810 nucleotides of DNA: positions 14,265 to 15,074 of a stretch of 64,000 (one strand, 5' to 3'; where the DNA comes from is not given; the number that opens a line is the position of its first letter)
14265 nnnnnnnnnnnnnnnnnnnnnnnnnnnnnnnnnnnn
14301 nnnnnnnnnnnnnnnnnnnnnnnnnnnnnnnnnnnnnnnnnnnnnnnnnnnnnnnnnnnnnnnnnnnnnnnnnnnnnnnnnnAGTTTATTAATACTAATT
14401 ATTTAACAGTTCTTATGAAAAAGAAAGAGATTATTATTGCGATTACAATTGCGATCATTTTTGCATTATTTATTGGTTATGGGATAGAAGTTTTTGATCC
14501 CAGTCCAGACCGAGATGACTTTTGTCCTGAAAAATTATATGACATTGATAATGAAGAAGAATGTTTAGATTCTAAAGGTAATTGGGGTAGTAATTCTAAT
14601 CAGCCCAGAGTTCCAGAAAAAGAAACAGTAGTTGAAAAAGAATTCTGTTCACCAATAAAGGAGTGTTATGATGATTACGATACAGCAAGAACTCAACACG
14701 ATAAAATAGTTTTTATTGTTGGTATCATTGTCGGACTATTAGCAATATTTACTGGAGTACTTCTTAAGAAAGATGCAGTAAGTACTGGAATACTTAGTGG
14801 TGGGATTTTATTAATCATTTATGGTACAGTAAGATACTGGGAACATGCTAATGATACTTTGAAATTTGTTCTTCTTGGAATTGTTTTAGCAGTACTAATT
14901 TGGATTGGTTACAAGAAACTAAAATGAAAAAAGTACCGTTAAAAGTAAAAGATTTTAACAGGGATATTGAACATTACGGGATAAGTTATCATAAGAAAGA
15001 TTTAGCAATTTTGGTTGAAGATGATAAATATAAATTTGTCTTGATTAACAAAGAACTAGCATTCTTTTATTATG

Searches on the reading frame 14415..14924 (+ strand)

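Call 67: search_protein_families(library=pfam, proteins=[window:14415-14924:+], max_evalue=0.01)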
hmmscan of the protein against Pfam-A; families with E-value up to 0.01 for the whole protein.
window:14415-14924:+ (170 aa): 1 family
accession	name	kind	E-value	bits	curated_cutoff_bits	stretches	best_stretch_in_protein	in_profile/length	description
PF13273.12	DUF4064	-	0.0045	17.6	32.1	0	99-138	63-97/102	Protein of unknown function (DUF4064)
